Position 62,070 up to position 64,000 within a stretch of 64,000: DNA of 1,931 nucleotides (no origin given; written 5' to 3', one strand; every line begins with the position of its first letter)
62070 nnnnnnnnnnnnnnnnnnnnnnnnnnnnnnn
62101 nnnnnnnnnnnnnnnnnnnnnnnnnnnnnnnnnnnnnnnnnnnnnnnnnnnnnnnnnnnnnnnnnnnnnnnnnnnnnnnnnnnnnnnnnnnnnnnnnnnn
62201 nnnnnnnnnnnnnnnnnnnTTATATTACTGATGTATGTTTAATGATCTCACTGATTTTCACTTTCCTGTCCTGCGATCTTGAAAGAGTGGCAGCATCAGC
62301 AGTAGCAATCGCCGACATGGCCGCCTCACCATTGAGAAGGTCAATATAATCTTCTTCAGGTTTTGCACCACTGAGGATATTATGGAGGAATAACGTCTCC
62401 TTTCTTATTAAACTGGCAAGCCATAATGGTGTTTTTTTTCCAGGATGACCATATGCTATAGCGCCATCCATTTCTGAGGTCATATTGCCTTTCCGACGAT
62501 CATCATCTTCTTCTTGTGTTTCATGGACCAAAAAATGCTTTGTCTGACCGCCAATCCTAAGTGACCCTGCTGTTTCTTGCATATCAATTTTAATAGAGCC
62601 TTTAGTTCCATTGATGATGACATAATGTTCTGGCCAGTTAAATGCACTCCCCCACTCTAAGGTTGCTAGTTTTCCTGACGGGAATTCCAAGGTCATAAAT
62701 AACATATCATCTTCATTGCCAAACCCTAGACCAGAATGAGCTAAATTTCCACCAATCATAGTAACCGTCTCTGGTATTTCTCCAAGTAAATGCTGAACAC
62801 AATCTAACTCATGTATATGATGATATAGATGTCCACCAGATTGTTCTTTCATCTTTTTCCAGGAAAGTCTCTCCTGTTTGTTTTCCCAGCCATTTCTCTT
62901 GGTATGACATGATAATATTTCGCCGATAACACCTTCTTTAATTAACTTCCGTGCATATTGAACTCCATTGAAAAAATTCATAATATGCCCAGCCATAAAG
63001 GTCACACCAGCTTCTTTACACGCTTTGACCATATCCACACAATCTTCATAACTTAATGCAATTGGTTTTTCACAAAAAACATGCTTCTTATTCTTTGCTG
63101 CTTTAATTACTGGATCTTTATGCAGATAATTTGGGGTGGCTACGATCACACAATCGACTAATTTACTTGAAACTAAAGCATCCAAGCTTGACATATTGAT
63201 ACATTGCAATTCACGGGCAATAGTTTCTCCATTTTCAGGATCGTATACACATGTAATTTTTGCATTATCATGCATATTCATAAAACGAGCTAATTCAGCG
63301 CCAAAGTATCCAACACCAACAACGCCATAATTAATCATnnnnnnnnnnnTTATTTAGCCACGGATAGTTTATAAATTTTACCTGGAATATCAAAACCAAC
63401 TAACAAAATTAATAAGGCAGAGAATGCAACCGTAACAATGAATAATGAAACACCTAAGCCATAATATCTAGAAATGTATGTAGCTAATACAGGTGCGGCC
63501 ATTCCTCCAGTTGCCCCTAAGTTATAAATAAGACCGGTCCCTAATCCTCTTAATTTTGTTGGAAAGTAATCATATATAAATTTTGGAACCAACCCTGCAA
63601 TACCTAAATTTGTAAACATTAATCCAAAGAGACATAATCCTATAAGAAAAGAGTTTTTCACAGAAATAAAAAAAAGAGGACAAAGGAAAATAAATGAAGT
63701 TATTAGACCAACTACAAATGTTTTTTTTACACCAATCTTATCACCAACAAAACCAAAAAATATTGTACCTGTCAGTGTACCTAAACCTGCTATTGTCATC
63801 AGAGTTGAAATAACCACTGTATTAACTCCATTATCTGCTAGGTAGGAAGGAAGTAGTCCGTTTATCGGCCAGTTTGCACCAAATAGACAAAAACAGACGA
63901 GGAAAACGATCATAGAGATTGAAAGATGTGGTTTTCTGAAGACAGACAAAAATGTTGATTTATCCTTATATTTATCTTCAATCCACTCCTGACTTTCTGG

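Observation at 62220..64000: AT-rich oxidoreductase and MFS transporter pair at the window edge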

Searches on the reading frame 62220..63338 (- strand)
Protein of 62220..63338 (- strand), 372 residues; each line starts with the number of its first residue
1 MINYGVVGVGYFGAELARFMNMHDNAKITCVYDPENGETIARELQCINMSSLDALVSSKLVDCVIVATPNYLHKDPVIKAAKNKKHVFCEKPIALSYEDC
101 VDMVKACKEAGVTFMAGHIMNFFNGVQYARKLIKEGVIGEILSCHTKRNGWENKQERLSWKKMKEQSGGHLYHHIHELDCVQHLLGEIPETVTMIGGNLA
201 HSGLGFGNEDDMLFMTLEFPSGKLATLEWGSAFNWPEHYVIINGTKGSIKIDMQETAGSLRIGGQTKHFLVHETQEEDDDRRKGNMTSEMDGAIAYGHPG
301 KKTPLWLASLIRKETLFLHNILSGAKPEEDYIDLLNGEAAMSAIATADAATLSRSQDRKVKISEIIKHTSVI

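Call 5: search_protein_families(library=pfam, proteins=[window:62220-63338:-], max_evalue=0.01)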
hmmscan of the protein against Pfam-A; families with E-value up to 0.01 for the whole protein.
window:62220-63338:- (372 aa): 6 families
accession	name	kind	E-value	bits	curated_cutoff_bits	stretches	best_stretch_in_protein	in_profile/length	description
PF02894.22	GFO_IDH_MocA_C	-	1.5e-56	192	22.9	1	130-362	1-218/218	Oxidoreductase family, C-terminal alpha/beta domain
PF01408.29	GFO_IDH_MocA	-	3.8e-33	115.2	24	1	2-118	1-120/120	Oxidoreductase family, NAD-binding Rossmann fold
PF22725.1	GFO_IDH_MocA_C3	-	7.3e-21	74.9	27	1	126-249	1-123/124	GFO/IDH/MocA C-terminal domain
PF01118.30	Semialdhyde_dh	-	0.00012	22.9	26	1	5-88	3-94/121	Semialdehyde dehydrogenase, NAD binding domain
PF03435.24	Sacchrp_dh_NADP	-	0.00018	22.3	25.1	1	6-115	3-129/129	Saccharopine dehydrogenase NADP binding domain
PF22685.1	Gal80p_C-like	-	0.0032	18.1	29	0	126-195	3-78/152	Gal80p, C-terminal domain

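Call 7: search_protein_families(library=ncbifam, proteins=[window:62220-63338:-], max_evalue=0.01)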
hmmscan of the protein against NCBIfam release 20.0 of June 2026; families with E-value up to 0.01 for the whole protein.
window:62220-63338:- (372 aa): 13 families
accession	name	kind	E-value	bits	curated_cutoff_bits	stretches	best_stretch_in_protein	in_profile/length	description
TIGR04380.1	myo_inos_iolG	equivalog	8e-35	120.3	355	1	1-257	1-258/330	inositol 2-dehydrogenase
NF040723.1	UDP-GlcNAcDh_Arch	equivalog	4.5e-25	88.8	450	1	3-222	2-208/302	UDP-N-acetylglucosamine 3-dehydrogenase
NF052479.1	LevoglcsnDh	equivalog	5.3e-22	78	650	1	52-195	65-212/386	levoglucosan dehydrogenase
NF041392.1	XylDh_Gfo6_Halo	equivalog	1.7e-20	73.1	350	1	2-252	17-276/350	D-xylose 1-dehydrogenase Gfo6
NF052679.1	InsChiInosDhIolG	equivalog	1.2e-14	54.1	540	1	2-150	3-157/343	bifunctional inositol 2-dehydrogenase/D-chiro-inositol 1-dehydrogenase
NF058561.1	BT_2158_fam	equivalog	4.1e-10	38.8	750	1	59-153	95-191/487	glycoside 3-dehydrogenase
NF008607.0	PRK11579.1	subfamily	1.1e-09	37.8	330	1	2-265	5-264/346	oxidoreductase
NF007574.0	PRK10206.1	equivalog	6.4e-07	28.7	352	1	24-257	27-256/345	oxidoreductase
NF058563.1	BT_2159_fam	equivalog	1.7e-06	27.3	650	1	2-141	1-143/350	disaccharide 3-dehydrogenase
TIGR01850.1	argC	equivalog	6.3e-05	22.3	233.6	1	4-87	3-94/345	N-acetyl-gamma-glutamyl-phosphate reductase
NF009830.0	PRK13304.1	equivalog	0.00065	19.2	267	1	1-90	1-91/265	aspartate dehydrogenase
NF003995.0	PRK05472.2-4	subfamily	0.0036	16.9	126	1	5-70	87-155/213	redox-sensing transcriptional repressor Rex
NF005107.0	PRK06545.1-5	equivalog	0.0036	16.3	414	1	6-135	7-140/367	prephenate dehydrogenase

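Call 9: search_solved_structures(query=window:62220-63338:-, max_evalue=1e-10, show_alignments=2)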
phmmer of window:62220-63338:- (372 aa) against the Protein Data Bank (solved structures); distinct sequences matched with E-value up to 1e-10: 37.
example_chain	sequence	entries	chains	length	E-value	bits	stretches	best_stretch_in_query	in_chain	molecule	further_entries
6o15_A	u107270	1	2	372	4.9e-255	848.2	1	1-371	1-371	Uncharacterized oxidoreductase YjhC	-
6z3c_AAA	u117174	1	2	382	3.8e-159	532.7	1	2-370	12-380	Gfo/Idh/MocA family oxidoreductase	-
6z3b_A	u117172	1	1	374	7.4e-159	531.7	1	2-367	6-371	Gfo/Idh/MocA family oxidoreductase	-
6z3b_B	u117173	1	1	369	1.2e-158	531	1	2-366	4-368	Gfo/Idh/MocA family oxidoreductase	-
5a02_A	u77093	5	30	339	9e-25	90.6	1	2-254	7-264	ALDOSE-ALDOSE OXIDOREDUCTASE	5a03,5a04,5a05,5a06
4hkt_A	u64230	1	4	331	9.5e-21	77.3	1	2-256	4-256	Inositol 2-dehydrogenase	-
3ezy_A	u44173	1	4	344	3.6e-20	75.4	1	3-256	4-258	Dehydrogenase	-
2glx_A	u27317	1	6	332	8.5e-20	74.2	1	48-249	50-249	1,5-anhydro-D-fructose reductase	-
9m37_A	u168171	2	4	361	7.5e-19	71.1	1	1-260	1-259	P581a DgpA2 and isoorientin complex structure | Gfo/Idh/MocA family protein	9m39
7wzd_A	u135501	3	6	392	5.7e-18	68.2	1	3-197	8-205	4,5-dihydroxyphthalate dehydrogenase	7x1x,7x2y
3e18_A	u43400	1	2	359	7.4e-18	67.8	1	6-249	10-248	oxidoreductase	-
3db2_A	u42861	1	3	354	2.4e-17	66.1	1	5-192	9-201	putative NADPH-dependent oxidoreductase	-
4koa_A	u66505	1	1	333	4.4e-17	65.3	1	32-249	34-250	1,5-anhydro-D-fructose reductase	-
1evj_A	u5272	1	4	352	5.8e-17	64.9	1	45-225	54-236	GLUCOSE-FRUCTOSE OXIDOREDUCTASE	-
1ofg_A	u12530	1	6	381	9e-17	64.2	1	45-224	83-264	GLUCOSE-FRUCTOSE OXIDOREDUCTASE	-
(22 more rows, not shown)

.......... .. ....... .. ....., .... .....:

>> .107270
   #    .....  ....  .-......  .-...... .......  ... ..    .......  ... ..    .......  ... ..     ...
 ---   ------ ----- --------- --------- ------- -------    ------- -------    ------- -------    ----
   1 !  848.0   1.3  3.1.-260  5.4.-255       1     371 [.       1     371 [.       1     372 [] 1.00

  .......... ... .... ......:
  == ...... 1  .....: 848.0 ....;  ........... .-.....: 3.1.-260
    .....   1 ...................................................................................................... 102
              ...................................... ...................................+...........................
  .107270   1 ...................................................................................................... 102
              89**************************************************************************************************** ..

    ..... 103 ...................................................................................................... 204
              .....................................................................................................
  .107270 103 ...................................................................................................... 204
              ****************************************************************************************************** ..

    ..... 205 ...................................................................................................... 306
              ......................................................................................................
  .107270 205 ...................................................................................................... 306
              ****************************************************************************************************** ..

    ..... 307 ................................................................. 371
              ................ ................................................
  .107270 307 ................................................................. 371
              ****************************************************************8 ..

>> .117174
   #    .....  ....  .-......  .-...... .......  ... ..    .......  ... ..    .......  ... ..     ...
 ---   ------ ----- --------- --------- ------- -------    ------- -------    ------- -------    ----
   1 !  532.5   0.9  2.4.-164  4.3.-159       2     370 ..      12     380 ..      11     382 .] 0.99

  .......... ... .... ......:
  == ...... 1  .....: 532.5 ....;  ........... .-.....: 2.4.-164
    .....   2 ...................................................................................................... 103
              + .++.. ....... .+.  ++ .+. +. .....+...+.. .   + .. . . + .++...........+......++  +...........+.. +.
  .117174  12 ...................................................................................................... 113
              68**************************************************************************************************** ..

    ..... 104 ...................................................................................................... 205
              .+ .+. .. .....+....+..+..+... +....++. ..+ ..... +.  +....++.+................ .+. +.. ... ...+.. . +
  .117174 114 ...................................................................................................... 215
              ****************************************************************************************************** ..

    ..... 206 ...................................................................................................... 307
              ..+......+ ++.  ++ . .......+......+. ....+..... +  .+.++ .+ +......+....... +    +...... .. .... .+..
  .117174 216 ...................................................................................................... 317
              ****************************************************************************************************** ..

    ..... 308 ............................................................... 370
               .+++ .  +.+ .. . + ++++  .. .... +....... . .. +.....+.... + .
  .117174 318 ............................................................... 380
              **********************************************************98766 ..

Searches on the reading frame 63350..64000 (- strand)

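Call 5: search_protein_families(library=pfam, proteins=[window:63350-64000:-], max_evalue=0.01)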
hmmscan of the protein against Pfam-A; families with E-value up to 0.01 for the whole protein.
window:63350-64000:- (216 aa): 4 families
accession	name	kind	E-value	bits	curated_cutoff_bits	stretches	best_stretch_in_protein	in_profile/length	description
PF07690.21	MFS_1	-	1.7e-18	67.1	33.4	1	32-201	1-168/347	Major Facilitator Superfamily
PF00083.30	Sugar_tr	-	1.4e-07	31.2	22.3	1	20-206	245-438/452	Sugar (and other) transporter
PF01595.25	CNNM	-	0.0027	17.8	28.4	0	7-71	32-96/181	Cyclin M transmembrane N-terminal domain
PF12832.13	MFS_1_like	-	0.0045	16.5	25.2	0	31-125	6-98/373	MFS_1 like family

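Call 7: search_protein_families(library=ncbifam, proteins=[window:63350-64000:-], max_evalue=0.01)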
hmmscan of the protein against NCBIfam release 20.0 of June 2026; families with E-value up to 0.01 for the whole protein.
window:63350-64000:- (216 aa): 16 families
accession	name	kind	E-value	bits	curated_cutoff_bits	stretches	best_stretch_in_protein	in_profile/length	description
NF008963.0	PRK12307.1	equivalog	2.5e-109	366.3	637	1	1-209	193-413/426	MFS transporter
NF003024.0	PRK03893.1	subfamily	1.5e-44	152.7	604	1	19-212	268-462/497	sialate:H+ symport family MFS transporter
TIGR00891.1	2A0112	subfamily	5.8e-27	94.8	552.9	1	25-191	237-403/405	sialate:H+ symport family MFS transporter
TIGR00895.1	2A0115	subfamily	2.4e-15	56.4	418.55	1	9-175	232-396/398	aromatic acid/H+ symport family MFS transporter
TIGR00883.1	2A0106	subfamily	7.2e-13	48.4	443.45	1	12-192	209-396/400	metabolite/H+ symporter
TIGR00893.1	2A0114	subfamily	3.2e-11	42.8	395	1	30-200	218-397/399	D-galactonate transporter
NF049980.1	SfMCT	equivalog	2.6e-09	36.2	320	1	58-189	245-374/378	L-lactate MFS transporter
TIGR00881.1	2A0104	subfamily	5.2e-09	35.6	407.75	1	31-182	220-375/379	phosphoglycerate transporter protein PgtP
NF008586.0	PRK11551.1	equivalog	8.4e-08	31.6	410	1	12-192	205-380/406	3-(3-hydroxy-phenyl)propionate transporter MhpT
TIGR00890.1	2A0111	subfamily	3.2e-07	29.6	374.85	1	36-194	214-371/377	oxalate/formate antiport family MFS transporter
TIGR00897.2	2A0118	subfamily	3.4e-06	26.3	375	1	20-195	218-392/401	RbtT/DalT/CsbX family MFS transporter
NF007372.0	PRK09874.1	equivalog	2.9e-05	23.3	571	1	18-191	212-384/408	multidrug efflux MFS transporter MdtG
TIGR00898.1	2A0119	subfamily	0.00092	18.1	550.75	1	14-200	313-488/506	cation transport protein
NF007077.0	PRK09528.1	subfamily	0.0019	16.8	429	1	20-119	7-108/421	galactoside permease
TIGR00886.1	2A0108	subfamily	0.0037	16.4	311.7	1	26-189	3-172/368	NarK family nitrate/nitrite MFS transporter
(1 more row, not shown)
